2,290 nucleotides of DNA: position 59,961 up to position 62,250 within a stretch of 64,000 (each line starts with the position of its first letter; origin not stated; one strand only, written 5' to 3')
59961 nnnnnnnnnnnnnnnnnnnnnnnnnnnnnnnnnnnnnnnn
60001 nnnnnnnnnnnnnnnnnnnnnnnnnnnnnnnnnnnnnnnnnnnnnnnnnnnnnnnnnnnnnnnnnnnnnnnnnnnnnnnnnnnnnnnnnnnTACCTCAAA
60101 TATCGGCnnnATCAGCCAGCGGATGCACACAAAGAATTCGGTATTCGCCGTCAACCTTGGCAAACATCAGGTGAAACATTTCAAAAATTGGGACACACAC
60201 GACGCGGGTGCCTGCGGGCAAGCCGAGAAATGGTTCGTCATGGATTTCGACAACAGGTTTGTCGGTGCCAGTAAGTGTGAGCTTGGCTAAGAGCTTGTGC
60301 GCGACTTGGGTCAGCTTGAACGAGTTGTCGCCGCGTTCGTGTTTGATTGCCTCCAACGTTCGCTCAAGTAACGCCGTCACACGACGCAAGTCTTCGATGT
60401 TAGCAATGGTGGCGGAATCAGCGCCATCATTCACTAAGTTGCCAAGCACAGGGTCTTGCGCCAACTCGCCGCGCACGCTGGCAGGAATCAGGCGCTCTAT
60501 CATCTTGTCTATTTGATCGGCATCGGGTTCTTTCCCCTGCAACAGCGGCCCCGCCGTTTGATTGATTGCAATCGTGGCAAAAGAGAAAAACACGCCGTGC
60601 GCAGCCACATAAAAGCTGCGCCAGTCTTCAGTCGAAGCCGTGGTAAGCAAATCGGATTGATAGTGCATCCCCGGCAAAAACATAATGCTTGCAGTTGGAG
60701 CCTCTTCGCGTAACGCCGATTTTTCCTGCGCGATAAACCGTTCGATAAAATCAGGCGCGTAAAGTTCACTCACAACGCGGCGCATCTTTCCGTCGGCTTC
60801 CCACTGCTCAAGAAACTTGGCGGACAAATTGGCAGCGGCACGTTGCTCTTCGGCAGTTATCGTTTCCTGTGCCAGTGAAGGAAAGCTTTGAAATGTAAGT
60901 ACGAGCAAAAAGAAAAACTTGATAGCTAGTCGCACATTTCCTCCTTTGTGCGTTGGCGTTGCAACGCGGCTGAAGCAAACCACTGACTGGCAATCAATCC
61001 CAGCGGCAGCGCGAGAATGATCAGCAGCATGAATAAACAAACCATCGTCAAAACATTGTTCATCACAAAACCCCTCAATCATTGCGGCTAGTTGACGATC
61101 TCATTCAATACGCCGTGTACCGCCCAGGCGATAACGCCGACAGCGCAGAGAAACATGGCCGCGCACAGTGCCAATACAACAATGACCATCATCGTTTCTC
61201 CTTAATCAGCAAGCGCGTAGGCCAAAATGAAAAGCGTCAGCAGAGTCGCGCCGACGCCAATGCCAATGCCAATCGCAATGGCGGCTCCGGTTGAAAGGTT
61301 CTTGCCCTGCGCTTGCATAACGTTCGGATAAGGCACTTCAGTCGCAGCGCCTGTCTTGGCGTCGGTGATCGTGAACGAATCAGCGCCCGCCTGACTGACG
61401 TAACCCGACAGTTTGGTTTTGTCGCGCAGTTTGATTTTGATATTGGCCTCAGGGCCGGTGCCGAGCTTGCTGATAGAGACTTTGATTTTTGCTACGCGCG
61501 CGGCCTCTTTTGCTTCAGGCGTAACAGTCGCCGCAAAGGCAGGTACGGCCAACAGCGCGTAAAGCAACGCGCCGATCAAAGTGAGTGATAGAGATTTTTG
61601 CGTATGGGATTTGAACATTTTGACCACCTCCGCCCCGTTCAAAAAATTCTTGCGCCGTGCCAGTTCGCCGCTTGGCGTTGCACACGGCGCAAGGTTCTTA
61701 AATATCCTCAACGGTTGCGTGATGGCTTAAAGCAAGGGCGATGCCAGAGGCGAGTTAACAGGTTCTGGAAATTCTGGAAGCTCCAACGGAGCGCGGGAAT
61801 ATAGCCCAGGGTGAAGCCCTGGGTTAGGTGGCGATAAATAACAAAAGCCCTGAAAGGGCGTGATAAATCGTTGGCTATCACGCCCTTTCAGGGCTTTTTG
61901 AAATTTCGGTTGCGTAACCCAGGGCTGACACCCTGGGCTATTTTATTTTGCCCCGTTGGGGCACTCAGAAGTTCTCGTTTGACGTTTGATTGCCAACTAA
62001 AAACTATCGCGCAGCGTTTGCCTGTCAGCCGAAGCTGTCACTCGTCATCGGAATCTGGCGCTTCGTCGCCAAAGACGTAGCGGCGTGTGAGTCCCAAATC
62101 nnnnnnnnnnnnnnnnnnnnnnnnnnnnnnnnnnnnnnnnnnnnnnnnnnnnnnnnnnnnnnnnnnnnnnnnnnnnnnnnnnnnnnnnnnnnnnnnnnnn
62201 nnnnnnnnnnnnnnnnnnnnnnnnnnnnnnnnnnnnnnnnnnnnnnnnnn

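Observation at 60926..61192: Two unannotated hydrophobic micro-ORFs (34 and 45 aa) with translational coupling inside the sigma54 operon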

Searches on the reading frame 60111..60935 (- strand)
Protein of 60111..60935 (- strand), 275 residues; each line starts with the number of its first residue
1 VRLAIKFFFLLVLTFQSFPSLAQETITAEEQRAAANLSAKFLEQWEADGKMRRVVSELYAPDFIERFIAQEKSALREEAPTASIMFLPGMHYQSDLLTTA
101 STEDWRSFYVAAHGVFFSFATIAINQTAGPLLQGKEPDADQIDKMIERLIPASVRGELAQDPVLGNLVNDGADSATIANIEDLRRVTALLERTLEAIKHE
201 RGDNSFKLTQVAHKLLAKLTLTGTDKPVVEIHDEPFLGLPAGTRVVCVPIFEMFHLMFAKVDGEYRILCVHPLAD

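Call 5: search_protein_families(library=pfam, max_evalue=1, proteins=[window:60111-60935:-])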
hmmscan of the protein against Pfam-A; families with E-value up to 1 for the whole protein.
seq(275 aa): 2 families
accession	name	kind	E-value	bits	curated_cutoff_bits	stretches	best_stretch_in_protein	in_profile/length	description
PF23096.1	HEAT_PSME4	-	0.14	11.7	20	1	173-209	240-276/284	Proteasome activator complex subunit 4-like, HEAT repeat-like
PF07483.16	W_rich_C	-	0.17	12.4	26.2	1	15-71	35-91/105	Tryptophan-rich Synechocystis species C-terminal domain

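Call 6: search_protein_families(library=ncbifam, max_evalue=1, proteins=[window:60111-60935:-])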
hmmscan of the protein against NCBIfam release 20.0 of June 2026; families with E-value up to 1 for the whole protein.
seq(275 aa): 1 family
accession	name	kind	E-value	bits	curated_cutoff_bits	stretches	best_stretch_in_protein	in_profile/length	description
NF001962.0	PRK00736.1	equivalog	0.27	11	72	1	24-77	12-60/69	hypothetical protein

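Call 8: find_homologous_proteins(query=window:60111-60935:-)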
Query seq(275 aa) (275 aa): 1 proteins with E <= 0.001 among 1942 candidates.
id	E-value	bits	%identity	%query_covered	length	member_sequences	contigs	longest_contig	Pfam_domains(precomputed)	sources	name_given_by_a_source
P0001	5.8e-177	604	100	100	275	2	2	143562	-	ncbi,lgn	-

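Call 9: find_encoding_contigs(protein=P0001, flank=6000, max_places=6)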
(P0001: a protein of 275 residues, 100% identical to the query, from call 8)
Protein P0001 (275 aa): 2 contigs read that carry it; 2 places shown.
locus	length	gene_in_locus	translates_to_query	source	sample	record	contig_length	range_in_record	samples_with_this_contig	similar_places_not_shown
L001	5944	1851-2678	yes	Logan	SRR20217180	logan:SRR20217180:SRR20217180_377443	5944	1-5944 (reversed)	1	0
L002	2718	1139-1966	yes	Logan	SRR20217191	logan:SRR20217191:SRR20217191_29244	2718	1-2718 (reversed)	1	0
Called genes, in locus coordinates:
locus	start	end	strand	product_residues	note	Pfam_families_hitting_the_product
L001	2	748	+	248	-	?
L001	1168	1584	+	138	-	-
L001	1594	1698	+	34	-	-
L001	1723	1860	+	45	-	-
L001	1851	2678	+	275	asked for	-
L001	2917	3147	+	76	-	-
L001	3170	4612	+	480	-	PF01663:Phosphodiest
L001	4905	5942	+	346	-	?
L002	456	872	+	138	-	-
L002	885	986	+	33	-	-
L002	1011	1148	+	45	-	-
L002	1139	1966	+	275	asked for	-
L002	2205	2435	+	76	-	-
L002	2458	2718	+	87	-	?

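Call 10: list_cluster_members(proteins=[P0001, window:61091-61192:-, window:60929-61063:-, window:61205-61618:-, window:59642-60088:-, window:60929-61078:-, window:60929-61066:-])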
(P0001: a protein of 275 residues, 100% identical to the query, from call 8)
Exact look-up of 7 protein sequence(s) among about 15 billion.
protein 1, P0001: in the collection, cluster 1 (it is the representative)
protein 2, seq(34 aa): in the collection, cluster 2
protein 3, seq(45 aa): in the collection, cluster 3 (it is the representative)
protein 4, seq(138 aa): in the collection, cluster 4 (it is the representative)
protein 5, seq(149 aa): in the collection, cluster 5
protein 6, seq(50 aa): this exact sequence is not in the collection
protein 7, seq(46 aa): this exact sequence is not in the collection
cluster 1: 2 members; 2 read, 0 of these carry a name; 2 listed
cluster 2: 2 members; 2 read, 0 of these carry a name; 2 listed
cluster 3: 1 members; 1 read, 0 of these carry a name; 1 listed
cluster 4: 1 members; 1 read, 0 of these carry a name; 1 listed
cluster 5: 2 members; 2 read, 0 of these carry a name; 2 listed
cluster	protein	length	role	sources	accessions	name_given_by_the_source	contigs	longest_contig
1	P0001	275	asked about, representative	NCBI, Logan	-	-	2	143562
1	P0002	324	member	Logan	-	-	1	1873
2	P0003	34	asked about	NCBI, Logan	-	-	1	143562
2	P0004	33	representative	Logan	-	-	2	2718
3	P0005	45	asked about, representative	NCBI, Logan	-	-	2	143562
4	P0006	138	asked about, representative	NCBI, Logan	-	-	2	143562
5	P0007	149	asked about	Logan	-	-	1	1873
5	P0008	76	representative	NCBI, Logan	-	-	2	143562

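Call 27: find_related_loci(query=A1, collection=genome_contigs, flank=5000)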
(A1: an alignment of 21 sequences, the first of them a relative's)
Query A1 (138 aa) in genome_contigs; peptide patterns used: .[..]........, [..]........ (x = any residue, [..] = any of these).
182 stretches matched a pattern; 162 encode a relative of the query (tblastn E <= 1e-3); the best 80 are kept; 80 distinct loci.
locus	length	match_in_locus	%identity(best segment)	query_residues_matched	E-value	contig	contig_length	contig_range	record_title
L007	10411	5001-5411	67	1-138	3e-52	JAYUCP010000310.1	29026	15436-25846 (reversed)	MAG: Acidobacteriota bacterium isolate GFS_6987 GFS_6987_309, whole genome shotgun sequence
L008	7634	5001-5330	86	1-110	3e-48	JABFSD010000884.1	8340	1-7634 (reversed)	MAG: Acidobacteria bacterium isolate S-RSF-IL-17 seq_2783, whole genome shotgun sequence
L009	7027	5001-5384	62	10-138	6e-45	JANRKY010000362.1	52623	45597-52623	MAG: Blastocatellia bacterium isolate bins.148 k141_3189620, whole genome shotgun sequence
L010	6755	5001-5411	64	1-138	2e-44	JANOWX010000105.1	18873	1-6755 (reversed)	MAG: Acidobacteriota bacterium isolate VAR_35_metabat_317 VAR_35_k141_4884654, whole genome shotgun sequence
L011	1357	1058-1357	92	1-100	1e-45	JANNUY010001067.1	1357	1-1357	MAG: Acidobacteriota bacterium isolate VAR_35_concoct_282_sub VAR_35_k141_1800622, whole genome shotgun sequence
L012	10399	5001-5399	57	1-138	8e-43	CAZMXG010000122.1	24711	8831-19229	MAG TPA_asm: uncultured Heliomicrobium sp. isolate SRP173033_co1_351 genome assembly, contig: NODE_3242_length_24711_cov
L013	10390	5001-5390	59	7-138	1e-42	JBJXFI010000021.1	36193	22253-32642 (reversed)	MAG: Blastocatellia bacterium isolate F1F2.bin.491 k127_36766, whole genome shotgun sequence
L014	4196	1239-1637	55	1-138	1e-41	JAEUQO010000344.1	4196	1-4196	MAG: Acidobacteria bacterium isolate new MAG-253 k141_2686431, whole genome shotgun sequence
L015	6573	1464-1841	58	7-133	1e-40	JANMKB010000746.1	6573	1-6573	MAG: Blastocatellia bacterium isolate OTE_64_metabat_263 OTE_64_k141_3624501, whole genome shotgun sequence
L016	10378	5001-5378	56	3-129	2e-38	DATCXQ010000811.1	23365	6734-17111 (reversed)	MAG TPA_asm: Blastocatellia bacterium isolate SMAG_U7443 k141_777438, whole genome shotgun sequence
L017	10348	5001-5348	64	20-136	2e-38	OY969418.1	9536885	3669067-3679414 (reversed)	MAG: uncultured Acidobacteriota bacterium isolate MFD09212.bin.c.1 genome assembly, chromosome: 1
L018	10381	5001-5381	56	1-132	4e-38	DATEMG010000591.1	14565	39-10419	MAG TPA_asm: Blastocatellia bacterium isolate SMAG_U8936 k141_887387, whole genome shotgun sequence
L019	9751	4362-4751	59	1-135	3e-38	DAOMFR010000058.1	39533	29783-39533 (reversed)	MAG TPA_asm: Blastocatellia bacterium isolate AMR_MDS_4997 NODE_321_length_39533_cov_13.780587, whole genome shotgun seq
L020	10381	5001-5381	55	7-138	4e-38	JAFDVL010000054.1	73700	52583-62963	MAG: Acidobacteria bacterium isolate SZAS-15 ACID-KAN-5__54__length-73700, whole genome shotgun sequence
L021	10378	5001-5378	50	1-132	8e-37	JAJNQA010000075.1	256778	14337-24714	MAG: Heliomicrobium sp. isolate MAG_31 k141_413469, whole genome shotgun sequence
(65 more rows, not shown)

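Call 46: predict_structure(alignment_id=A1)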
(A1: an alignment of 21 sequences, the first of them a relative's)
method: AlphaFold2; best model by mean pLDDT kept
length: 138 residues; sequences in the alignment: 21
mean_pLDDT: 69.1   pTM: 0.43
mean pLDDT of the five models: 69.1, 68.7, 67.9, 67.3, 61.8
residues with pLDDT >= 90: 0; 70-90: 78; 50-70: 53; < 50: 7
segments of 3 or more residues with pLDDT < 50: 1-3
pLDDT, mean of each block of 10 residues (from residue 1): 54 69 57 63 73 75 79 80 79 80 61 55 72 71
secondary structure, 60 per line:
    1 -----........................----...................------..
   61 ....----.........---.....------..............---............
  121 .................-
elements in order: H6-29 H34-52 E59-64 E69-77 E81-85 E92-96 E100-105 H109-137

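Call 49: fold_search(model_id=the predicted structure, library=pdb)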
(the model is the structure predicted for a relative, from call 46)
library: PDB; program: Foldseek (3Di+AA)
matches with E <= 10: 1452; with E <= 0.001: 1
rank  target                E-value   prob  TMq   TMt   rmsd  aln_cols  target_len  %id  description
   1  3hfo_B                7.7e-04  1.00  0.35  0.67   3.2        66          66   17  Crystal Structure of an Hfq protein from Synechocystis sp. (released 2009-07-14)
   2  3hfo_A                2.4e-03  1.00  0.35  0.68   3.1        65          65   17  Crystal Structure of an Hfq protein from Synechocystis sp. (released 2009-07-14)
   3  9a7v_A                3.3e-03  1.00  0.35  0.49   7.7       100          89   13  Integrative model of YRBF-GLPD by crosslinking MS and deep learning (released 2024-09-18)
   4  6gwk_F                3.7e-03  1.00  0.35  0.66   2.9        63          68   19  The crystal structure of Hfq from Caulobacter crescentus (released 2019-05-22)
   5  6gwk_A                4.0e-03  1.00  0.35  0.72   2.9        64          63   19  The crystal structure of Hfq from Caulobacter crescentus (released 2019-05-22)
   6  6gwk_M                4.2e-03  1.00  0.35  0.69   2.9        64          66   19  The crystal structure of Hfq from Caulobacter crescentus (released 2019-05-22)
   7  7ogm_D                4.5e-03  1.00  0.31  0.61   1.5        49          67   12  A cooperative PNPase-Hfq-RNA carrier complex facilitates bacterial riboregulation. PNPase-3'ETS(leuZ)-Hfq (released 2021-07-07)
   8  6gwk_S                4.5e-03  1.00  0.35  0.73   3.0        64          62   19  The crystal structure of Hfq from Caulobacter crescentus (released 2019-05-22)
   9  6gwk_E                5.5e-03  1.00  0.37  0.71   2.5        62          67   16  The crystal structure of Hfq from Caulobacter crescentus (released 2019-05-22)
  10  8zra_A                5.8e-03  1.00  0.37  0.62   2.7        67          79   19  GerQ filaments from Bacillus amyloiquefaciens (released 2024-10-02)
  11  6am0_D                6.2e-03  1.00  0.30  0.61   3.8        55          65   24  Crystal structure of K. lactis Edc1-Dcp1-Dcp2-Edc3 decapping complex with synthetic cap substrate analog (released 2018-03-21)
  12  4mmk_I                6.6e-03  1.00  0.32  0.60   1.3        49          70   12  Q8A Hfq from Pseudomonas aeruginosa (released 2014-07-09)
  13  5szd_C                6.6e-03  1.00  0.37  0.68   2.8        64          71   17  Crystal structure of Aquifex aeolicus Hfq at 1.5A (released 2017-04-19)
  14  2e12_A                6.6e-03  1.00  0.36  0.50   5.8        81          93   16  The crystal structure of XC5848 from Xanthomonas campestris adopting a novel variant of Sm-like motif (released 2007-10-30)
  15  7uwy_MODEL_1_A        7.0e-03  1.00  0.38  0.81   2.0        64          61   14  NMR solution structure of the De novo designed small beta-barrel protein 29_bp_sh3 (released 2023-03-22)
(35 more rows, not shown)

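Call 59: search_protein_families(library=padloc, max_evalue=0.1, proteins=[window:60111-60935:-])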
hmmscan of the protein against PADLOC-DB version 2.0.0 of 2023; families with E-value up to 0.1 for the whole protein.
seq(275 aa): 0 families

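Call 71: search_protein_families(library=pfam, max_evalue=0.1, proteins=[L007:474-2558:+, L007:5540-6100:+, L007:6097-7524:+, L007:7684-8826:+])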
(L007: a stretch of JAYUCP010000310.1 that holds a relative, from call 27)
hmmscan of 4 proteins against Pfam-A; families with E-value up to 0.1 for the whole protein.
L007:474-2558:+ (694 aa): 7 families
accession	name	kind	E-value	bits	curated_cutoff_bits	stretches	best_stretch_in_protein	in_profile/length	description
PF02518.31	HATPase_c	-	1e-22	81.1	26.4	1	584-689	4-110/111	Histidine kinase-, DNA gyrase B-, and HSP90-like ATPase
PF00512.31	HisKA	-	1.8e-12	47.5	26.9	1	474-535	2-62/66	His Kinase A (phospho-acceptor) domain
PF13185.12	GAF_2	-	7.2e-05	23.5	28.6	1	398-450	83-136/136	GAF domain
PF13581.12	HATPase_c_2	-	0.001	19.5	27.4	1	574-664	24-112/127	Histidine kinase-like ATPase domain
PF01590.32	GAF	-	0.01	16.8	22.4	1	368-449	57-133/133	GAF domain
PF13492.12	GAF_3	-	0.012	16.4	27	1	370-451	52-129/129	GAF domain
PF14501.12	HATPase_c_5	-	0.017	15.4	22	0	586-672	6-90/102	GHKL domain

L007:5540-6100:+ (186 aa): 2 families
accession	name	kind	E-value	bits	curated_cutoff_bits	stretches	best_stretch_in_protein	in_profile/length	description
PF23288.1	KOW6_SPT5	-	0.051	14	27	0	23-41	30-48/55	Transcription elongation factor SPT5, sixth KOW domain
PF21303.2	TetR_C_39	-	0.089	13.8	27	0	67-113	28-81/92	Tetracyclin repressor-like, C-terminal domain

L007:6097-7524:+ (475 aa): 1 family
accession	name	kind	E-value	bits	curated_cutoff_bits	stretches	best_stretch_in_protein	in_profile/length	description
PF01663.27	Phosphodiest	-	5.6e-06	26.6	23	1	169-247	158-241/342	Type I phosphodiesterase / nucleotide pyrophosphatase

L007:7684-8826:+ (380 aa): 1 family
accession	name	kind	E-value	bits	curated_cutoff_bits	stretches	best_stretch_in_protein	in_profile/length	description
PF04773.18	FecR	-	3.2e-11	44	24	1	69-165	1-96/97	FecR protein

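Call 80: predict_structure(alignment_id=A7)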
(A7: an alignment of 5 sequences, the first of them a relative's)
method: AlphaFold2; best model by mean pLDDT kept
length: 45 residues; sequences in the alignment: 5
mean_pLDDT: 79.1   pTM: 0.42
mean pLDDT of the five models: 79.1, 77.7, 76.2, 75.5, 71.2
residues with pLDDT >= 90: 12; 70-90: 22; 50-70: 10; < 50: 1
segments of 3 or more residues with pLDDT < 50: none
pLDDT, mean of each block of 10 residues (from residue 1): 89 89 82 69 54
secondary structure, 60 per line:
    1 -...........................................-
elements in order: H2-44

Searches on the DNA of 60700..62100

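Call 52: search_rna_families(source=window, start=60700, end=62100, threshold=evalue, max_evalue=1)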
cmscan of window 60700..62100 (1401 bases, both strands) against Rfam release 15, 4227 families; matches with E-value up to 1: 7.
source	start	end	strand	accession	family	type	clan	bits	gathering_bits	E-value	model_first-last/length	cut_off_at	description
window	61918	61963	+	RF01687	Acido-Lenti-1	Gene; sRNA;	-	44.8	37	1.5e-08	1-46/46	no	Acido-Lenti-1 RNA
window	61779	61823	-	RF01687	Acido-Lenti-1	Gene; sRNA;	-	31.2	37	7.2e-05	1-46/46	no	Acido-Lenti-1 RNA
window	61844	61899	+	RF03210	mir-7359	Gene; miRNA;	-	26.9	90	0.018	1-56/56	no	mir-7359 microRNA precursor family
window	61836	61906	-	RF00891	mir-671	Gene; miRNA;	-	23.3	65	0.4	7-78/84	no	mir-671 microRNA precursor family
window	61842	61900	+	RF04001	mir-7918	Gene; miRNA;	-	22.3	80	0.078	1-58/58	no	mir-7918 microRNA precursor family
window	61844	61934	-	RF02569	IhtA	Gene; sRNA;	-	21.6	76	0.32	1-107/107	no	IhtA sRNA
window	61948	62052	-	RF01953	SOX2OT_exon3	Gene; lncRNA;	-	13.5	70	0.41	158-276/276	no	SOX2 overlapping transcript exon 3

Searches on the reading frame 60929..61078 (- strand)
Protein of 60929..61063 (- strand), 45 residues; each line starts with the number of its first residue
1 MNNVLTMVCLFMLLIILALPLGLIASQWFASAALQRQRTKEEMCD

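Call 5: search_protein_families(library=pfam, max_evalue=1, proteins=[window:60929-61063:-])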
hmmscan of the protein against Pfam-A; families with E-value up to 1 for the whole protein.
seq(45 aa): 0 families

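Call 6: search_protein_families(library=ncbifam, max_evalue=1, proteins=[window:60929-61063:-])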
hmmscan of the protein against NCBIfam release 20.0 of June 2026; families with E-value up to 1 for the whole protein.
seq(45 aa): 0 families

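Call 29: search_protein_representatives(protein=window:60929-61063:-)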
Query: 45 residues. Proteins with E-value up to 0.001 (for the whole library): 2; up to 1e-10: 1; up to 1e-30: 0. The best 2 are listed.
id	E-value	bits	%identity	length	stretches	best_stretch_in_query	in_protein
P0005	9.2e-22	89.6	100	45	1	1-45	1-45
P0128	2.4e-04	36.4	55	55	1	1-39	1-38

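Call 57: find_related_loci(query=A4, collection=metagenome_contigs, flank=3000)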
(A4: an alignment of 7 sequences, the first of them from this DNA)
Query A4 (45 aa) in metagenome_contigs; peptide patterns used: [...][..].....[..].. (x = any residue, [..] = any of these).
600 stretches matched a pattern, but none encodes a relative of the query by tblastn (E <= 1e-3).

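Call 59: search_protein_families(library=padloc, max_evalue=0.1, proteins=[window:60929-61063:-])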
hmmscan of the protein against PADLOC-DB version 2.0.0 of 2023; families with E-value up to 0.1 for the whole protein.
seq(45 aa): 0 families

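Call 67: search_protein_families(library=pfam, alignment_id=A4, max_evalue=1)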
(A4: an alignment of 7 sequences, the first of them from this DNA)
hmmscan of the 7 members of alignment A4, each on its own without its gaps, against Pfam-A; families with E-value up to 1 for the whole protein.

A. member 1, seq(45 aa): 0 families

B. families by the number of members that match (of 7 scanned): 3 families
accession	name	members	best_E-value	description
PF00520.37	Ion_trans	5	0.014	Ion transport protein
PF13828.11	DUF4190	1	0.023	Domain of unknown function (DUF4190)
PF17204.8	Sid-5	1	0.16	Sid-5 family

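Call 71: search_protein_families(library=pfam, max_evalue=0.1, proteins=[L007:474-2558:+, L007:5540-6100:+, L007:6097-7524:+, L007:7684-8826:+])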
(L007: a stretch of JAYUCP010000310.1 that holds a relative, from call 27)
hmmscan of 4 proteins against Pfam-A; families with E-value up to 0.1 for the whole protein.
L007:474-2558:+ (694 aa): 7 families
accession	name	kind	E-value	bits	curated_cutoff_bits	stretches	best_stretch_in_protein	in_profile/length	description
PF02518.31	HATPase_c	-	1e-22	81.1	26.4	1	584-689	4-110/111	Histidine kinase-, DNA gyrase B-, and HSP90-like ATPase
PF00512.31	HisKA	-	1.8e-12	47.5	26.9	1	474-535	2-62/66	His Kinase A (phospho-acceptor) domain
PF13185.12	GAF_2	-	7.2e-05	23.5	28.6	1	398-450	83-136/136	GAF domain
PF13581.12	HATPase_c_2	-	0.001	19.5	27.4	1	574-664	24-112/127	Histidine kinase-like ATPase domain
PF01590.32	GAF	-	0.01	16.8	22.4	1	368-449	57-133/133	GAF domain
PF13492.12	GAF_3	-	0.012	16.4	27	1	370-451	52-129/129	GAF domain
PF14501.12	HATPase_c_5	-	0.017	15.4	22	0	586-672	6-90/102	GHKL domain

L007:5540-6100:+ (186 aa): 2 families
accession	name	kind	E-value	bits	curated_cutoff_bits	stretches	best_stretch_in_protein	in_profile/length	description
PF23288.1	KOW6_SPT5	-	0.051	14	27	0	23-41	30-48/55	Transcription elongation factor SPT5, sixth KOW domain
PF21303.2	TetR_C_39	-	0.089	13.8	27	0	67-113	28-81/92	Tetracyclin repressor-like, C-terminal domain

L007:6097-7524:+ (475 aa): 1 family
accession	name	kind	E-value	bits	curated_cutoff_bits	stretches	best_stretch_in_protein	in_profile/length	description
PF01663.27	Phosphodiest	-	5.6e-06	26.6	23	1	169-247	158-241/342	Type I phosphodiesterase / nucleotide pyrophosphatase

L007:7684-8826:+ (380 aa): 1 family
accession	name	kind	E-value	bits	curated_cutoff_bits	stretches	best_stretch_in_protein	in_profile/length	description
PF04773.18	FecR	-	3.2e-11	44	24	1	69-165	1-96/97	FecR protein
